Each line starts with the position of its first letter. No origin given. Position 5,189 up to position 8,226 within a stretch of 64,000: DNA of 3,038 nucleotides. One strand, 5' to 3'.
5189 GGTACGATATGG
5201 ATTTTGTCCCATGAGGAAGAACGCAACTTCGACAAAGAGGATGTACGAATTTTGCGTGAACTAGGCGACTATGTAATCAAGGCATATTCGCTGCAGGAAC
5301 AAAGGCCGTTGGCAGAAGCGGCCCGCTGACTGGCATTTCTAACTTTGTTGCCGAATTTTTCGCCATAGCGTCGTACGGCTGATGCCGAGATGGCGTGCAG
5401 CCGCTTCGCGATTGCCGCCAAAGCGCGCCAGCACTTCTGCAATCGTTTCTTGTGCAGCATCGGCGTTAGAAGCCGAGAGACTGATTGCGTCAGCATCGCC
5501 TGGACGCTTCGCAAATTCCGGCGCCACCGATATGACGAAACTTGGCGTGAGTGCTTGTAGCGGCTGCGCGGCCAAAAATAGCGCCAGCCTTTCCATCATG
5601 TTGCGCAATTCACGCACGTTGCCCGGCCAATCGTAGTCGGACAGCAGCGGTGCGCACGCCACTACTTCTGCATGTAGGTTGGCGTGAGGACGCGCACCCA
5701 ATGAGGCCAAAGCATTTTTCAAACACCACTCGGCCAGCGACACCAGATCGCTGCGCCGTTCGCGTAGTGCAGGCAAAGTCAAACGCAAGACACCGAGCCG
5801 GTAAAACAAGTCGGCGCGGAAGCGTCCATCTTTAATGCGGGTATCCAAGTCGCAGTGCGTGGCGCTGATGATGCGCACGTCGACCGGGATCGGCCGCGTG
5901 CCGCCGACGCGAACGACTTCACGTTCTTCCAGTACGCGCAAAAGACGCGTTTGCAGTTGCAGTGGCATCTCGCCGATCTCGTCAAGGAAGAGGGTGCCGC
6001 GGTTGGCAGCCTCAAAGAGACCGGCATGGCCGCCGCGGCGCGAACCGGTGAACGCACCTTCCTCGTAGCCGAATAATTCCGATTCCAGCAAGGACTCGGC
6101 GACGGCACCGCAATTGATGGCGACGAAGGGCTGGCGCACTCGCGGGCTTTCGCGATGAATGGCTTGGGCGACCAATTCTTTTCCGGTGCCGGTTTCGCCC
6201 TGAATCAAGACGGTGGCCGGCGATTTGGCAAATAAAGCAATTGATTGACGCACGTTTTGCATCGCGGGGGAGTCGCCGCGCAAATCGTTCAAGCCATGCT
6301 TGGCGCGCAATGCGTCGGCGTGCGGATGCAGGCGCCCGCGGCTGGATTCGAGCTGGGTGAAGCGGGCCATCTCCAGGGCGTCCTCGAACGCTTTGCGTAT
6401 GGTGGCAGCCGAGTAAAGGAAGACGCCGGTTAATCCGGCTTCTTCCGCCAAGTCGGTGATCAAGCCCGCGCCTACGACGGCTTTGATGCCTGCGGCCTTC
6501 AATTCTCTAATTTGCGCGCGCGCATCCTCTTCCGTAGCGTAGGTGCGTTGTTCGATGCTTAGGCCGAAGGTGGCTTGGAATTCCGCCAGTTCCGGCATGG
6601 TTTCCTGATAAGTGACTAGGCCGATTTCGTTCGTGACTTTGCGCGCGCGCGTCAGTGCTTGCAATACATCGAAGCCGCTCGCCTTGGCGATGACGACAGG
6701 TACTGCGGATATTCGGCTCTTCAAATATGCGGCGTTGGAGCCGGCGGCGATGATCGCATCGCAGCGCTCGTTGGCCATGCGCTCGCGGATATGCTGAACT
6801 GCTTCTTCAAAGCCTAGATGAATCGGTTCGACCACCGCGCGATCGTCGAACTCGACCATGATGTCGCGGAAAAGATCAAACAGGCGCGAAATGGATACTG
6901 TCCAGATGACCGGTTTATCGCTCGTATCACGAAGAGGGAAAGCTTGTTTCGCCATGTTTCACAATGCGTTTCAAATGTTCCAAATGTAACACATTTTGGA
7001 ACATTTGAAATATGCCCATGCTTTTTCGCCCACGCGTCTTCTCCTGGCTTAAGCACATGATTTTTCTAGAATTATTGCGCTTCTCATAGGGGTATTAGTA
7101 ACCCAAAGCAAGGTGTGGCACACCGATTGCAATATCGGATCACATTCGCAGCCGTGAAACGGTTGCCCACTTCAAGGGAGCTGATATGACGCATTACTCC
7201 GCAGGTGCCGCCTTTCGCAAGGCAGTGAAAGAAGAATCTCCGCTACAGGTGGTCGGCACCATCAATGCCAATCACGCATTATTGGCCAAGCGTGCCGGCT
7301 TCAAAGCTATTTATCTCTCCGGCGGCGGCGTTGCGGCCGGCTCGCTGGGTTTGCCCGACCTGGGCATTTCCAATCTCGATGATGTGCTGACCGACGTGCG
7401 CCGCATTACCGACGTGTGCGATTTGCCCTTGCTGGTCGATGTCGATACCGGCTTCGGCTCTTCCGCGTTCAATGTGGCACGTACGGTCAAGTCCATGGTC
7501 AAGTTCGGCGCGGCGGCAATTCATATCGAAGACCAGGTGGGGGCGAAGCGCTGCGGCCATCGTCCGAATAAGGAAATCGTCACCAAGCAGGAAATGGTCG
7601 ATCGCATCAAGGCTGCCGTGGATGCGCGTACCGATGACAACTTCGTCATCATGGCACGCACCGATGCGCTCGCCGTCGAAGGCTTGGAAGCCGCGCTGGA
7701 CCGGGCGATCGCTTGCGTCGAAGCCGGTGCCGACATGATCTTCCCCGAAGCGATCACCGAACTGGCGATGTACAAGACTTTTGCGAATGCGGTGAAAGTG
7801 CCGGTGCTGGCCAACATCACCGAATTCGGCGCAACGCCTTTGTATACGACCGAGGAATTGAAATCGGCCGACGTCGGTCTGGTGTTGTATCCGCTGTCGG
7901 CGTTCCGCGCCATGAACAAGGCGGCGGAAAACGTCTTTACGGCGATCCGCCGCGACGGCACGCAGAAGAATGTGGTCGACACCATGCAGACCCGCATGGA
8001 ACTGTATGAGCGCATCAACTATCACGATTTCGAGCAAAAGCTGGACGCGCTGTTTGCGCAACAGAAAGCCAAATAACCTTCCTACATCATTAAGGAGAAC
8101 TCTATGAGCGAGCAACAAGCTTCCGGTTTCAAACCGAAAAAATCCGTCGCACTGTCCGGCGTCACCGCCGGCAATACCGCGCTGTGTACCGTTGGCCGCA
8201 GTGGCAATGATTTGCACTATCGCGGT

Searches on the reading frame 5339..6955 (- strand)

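Call 32: search_protein_families(library=ncbifam, proteins=[window:5339-6955:-], max_evalue=1e-10)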
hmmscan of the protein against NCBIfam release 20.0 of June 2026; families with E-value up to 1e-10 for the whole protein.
window:5339-6955:- (538 aa): 25 families
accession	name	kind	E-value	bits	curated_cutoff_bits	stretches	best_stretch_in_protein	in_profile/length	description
NF011953.0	PRK15424.1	equivalog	6.7e-256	850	703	1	1-537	1-534/538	propionate catabolism operon regulatory protein PrpR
TIGR02329.1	propionate_PrpR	equivalog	2.2e-236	785.6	499.2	1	12-535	2-525/526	propionate catabolism operon regulatory protein PrpR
TIGR01818.1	ntrC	equivalog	1.5e-95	320.7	558.6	1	220-468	131-374/463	nitrogen regulation protein NR(I)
NF041552.1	TF_PrdR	equivalog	1.6e-94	317.3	795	1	221-536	265-575/577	sigma-54 dependent transcriptional regulator PrdR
NF008469.0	PRK11361.1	equivalog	5.4e-91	305.6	714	1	194-535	114-452/461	acetoacetate metabolism transcriptional regulator AtoC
NF003451.0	PRK05022.1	equivalog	2e-89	300.6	476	1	197-534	163-505/512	nitric oxide reductase transcriptional regulator NorR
TIGR01817.1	nifA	equivalog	1.3e-87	294.8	528.85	1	215-464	188-431/534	nif-specific transcriptional activator NifA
TIGR02915.1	PEP_resp_reg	equivalog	6.8e-86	288.9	502.6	1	221-535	137-440/445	PEP-CTERM-box response regulator transcription factor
NF038308.1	RNA_repair_RtcR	equivalog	2.7e-82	277.3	650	1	219-531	176-505/530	RNA repair transcriptional activator RtcR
NF008176.1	PRK10923.1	equivalog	1.3e-80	271.3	620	1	219-483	134-395/469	nitrogen regulation protein NR(I)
NF050807.1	TransRegFlbDCaul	equivalog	8.9e-79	265.4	750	1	229-536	124-437/454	sigma-54-dependent transcriptional regulator FlbD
NF007689.0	PRK10365.1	equivalog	1.9e-78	264.2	760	1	224-534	140-439/441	sigma-54-dependent response regulator transcription factor ZraR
NF051870.1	NAssimRespRegNtrX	equivalog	4.6e-74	249.9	600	1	208-535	123-448/452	nitrogen assimilation response regulator NtrX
TIGR02974.1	phageshock_pspF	equivalog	1.7e-72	244.4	443.55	1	227-458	3-230/336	phage shock protein operon transcriptional activator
NF011695.0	PRK15115.1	equivalog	2.3e-72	244.2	763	1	225-532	137-431/445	two-component system response regulator GlrR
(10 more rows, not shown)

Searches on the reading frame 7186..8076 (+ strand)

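Call 32: search_protein_families(library=ncbifam, proteins=[window:7186-8076:+], max_evalue=1e-10)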
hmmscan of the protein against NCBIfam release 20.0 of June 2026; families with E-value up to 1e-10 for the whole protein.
window:7186-8076:+ (296 aa): 8 families
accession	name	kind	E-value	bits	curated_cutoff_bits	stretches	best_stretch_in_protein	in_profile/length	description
NF008455.0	PRK11320.1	equivalog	4.2e-167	554.7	353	1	2-294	3-294/295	methylisocitrate lyase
TIGR02317.1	prpB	equivalog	2.3e-131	437.2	354.4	1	7-291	2-284/285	methylisocitrate lyase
TIGR02319.1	CPEP_Pphonmut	equivalog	2.1e-57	194.6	420.05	1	9-282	7-279/294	carboxyvinyl-carboxyphosphonate phosphorylmutase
TIGR02320.1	PEP_mutase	equivalog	1.4e-35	122.7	319.55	1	25-270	16-273/284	phosphoenolpyruvate mutase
TIGR02321.1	Pphn_pyruv_hyd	equivalog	8.9e-29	100.5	374.4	1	10-273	7-272/290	phosphonopyruvate hydrolase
NF011645.0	PRK15063.1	equivalog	3.2e-20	72.4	562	1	80-168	148-238/430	isocitrate lyase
TIGR01346.1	isocit_lyase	equivalog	5.6e-17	61.3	275.9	1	80-172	151-245/527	isocitrate lyase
NF005074.0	PRK06498.1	equivalog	1.7e-11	43.4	446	1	80-183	179-280/531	isocitrate lyase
